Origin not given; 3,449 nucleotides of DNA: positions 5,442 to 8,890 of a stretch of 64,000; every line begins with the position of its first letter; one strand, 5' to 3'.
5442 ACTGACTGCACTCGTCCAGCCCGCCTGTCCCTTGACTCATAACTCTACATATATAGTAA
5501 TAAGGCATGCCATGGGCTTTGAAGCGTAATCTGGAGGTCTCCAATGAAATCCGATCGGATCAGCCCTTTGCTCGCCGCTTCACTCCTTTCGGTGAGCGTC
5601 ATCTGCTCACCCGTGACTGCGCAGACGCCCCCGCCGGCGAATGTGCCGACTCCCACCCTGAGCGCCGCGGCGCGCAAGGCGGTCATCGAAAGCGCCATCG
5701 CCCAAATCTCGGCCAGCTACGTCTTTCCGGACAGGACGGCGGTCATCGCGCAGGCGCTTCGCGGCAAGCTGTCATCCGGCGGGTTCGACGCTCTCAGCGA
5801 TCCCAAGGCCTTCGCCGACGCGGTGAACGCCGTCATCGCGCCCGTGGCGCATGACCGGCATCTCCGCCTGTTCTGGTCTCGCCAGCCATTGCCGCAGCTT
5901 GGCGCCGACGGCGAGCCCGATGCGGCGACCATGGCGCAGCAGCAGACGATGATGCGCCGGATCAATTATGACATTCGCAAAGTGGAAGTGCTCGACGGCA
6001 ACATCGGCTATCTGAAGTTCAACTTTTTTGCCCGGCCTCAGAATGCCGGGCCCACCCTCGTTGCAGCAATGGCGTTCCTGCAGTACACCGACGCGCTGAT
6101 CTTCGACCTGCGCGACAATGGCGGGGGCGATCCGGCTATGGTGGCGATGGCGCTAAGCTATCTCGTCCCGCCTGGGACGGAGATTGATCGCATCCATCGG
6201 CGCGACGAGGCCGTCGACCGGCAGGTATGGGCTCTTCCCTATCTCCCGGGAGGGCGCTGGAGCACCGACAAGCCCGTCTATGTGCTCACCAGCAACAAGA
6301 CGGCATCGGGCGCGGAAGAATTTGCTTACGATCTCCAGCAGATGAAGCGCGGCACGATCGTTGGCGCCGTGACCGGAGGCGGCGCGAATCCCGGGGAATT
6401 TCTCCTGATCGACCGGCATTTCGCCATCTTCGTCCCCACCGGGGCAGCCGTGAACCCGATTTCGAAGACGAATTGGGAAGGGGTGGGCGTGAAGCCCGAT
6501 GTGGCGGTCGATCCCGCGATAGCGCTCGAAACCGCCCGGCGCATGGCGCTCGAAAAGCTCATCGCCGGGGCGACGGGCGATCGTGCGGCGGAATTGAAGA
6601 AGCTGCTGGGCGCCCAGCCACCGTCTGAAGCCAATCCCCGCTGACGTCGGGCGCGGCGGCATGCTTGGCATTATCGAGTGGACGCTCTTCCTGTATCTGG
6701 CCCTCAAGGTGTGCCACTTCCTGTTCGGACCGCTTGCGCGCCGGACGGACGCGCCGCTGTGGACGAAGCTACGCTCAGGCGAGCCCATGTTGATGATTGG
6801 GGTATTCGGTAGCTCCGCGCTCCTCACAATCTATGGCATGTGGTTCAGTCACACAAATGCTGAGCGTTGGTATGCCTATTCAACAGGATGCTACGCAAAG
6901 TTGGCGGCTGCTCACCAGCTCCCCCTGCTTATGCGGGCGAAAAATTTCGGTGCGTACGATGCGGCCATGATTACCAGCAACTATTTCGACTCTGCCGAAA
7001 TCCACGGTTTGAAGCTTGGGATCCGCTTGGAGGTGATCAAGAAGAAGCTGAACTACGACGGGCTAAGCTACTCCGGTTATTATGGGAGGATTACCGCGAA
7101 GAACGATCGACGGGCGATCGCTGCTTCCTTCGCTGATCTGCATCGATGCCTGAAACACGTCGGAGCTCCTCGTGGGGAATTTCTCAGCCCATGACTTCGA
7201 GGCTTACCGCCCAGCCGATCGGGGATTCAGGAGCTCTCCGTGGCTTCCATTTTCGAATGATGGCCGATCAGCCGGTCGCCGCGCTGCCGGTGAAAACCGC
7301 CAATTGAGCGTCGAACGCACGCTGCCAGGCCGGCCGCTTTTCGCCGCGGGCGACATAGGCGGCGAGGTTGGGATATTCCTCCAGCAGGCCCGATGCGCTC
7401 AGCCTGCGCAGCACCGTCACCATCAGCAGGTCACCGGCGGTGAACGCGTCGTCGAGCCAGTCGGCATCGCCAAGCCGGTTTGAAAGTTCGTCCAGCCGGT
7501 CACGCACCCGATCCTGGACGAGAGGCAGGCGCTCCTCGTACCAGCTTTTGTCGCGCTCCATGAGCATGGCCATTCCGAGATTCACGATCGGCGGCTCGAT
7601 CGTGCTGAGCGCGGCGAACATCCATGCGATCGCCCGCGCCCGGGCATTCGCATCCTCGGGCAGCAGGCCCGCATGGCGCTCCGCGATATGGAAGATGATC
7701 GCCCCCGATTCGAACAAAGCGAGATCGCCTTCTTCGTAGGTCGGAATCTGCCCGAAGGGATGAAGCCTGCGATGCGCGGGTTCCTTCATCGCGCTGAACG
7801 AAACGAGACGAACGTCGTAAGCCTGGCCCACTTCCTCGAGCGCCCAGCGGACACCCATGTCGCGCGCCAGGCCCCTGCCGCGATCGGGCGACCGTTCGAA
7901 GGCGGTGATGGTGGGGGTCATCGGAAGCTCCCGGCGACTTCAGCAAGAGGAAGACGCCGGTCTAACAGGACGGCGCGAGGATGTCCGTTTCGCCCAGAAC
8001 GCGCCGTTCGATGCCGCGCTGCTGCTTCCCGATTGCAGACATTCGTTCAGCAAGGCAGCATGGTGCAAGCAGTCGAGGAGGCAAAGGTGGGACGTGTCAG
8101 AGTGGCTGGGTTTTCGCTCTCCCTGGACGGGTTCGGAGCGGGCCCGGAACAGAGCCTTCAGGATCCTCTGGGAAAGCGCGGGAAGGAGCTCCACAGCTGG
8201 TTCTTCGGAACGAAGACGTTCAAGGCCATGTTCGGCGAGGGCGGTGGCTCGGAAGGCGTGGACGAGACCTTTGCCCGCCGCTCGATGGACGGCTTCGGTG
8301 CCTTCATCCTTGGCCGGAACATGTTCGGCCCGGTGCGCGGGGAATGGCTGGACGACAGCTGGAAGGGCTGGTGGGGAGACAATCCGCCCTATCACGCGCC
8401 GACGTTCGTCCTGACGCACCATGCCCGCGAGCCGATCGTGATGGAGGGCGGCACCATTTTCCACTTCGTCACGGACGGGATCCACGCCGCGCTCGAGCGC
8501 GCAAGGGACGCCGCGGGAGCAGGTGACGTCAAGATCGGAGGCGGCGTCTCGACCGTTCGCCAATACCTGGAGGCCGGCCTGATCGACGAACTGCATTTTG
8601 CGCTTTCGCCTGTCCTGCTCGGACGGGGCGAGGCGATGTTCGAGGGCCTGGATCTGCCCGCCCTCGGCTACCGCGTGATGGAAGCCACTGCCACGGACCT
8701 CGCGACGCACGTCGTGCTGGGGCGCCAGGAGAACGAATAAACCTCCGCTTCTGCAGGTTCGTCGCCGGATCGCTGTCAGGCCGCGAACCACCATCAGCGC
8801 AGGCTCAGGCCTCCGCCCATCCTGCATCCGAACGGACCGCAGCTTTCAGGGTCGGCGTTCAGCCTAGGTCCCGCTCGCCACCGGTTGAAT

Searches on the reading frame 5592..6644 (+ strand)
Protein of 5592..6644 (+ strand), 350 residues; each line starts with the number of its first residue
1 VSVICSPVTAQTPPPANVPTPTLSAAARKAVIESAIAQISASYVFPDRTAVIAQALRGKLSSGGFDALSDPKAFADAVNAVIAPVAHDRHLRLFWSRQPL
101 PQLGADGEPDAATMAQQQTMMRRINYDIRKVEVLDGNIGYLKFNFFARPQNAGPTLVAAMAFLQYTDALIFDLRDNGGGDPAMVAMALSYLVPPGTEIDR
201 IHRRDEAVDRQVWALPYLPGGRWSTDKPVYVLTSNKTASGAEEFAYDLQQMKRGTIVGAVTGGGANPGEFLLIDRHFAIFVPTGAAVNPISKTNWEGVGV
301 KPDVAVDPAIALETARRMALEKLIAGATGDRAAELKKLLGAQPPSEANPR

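Call 33: search_protein_families(library=pfam, proteins=[window:5592-6644:+], max_evalue=0.0001)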
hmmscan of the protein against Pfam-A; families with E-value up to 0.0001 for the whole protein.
window:5592-6644:+ (350 aa): 2 families
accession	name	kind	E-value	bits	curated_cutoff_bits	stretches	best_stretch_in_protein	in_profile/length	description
PF03572.23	Peptidase_S41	-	1.6e-22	80.3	24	1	137-306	1-165/165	Peptidase family S41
PF11918.13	Peptidase_S41_N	-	4.7e-06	27.2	26.6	1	27-134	17-128/129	N-terminal domain of Peptidase_S41 in eukaryotic IRBP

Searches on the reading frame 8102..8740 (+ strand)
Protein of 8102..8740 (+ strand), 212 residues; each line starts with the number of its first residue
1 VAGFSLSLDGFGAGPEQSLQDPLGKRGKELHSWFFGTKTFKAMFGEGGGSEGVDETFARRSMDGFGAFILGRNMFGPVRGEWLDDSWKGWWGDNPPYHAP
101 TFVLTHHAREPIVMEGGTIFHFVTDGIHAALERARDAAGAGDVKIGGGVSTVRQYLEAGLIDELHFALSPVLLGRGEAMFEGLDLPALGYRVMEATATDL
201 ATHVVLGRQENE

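Call 33: search_protein_families(library=pfam, proteins=[window:8102-8740:+], max_evalue=0.0001)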
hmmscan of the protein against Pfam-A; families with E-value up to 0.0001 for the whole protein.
window:8102-8740:+ (212 aa): 1 family
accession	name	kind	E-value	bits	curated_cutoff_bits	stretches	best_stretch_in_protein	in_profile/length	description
PF01872.23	RibD_C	-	1.1e-14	55.1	24.1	1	4-197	7-190/197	RibD C-terminal domain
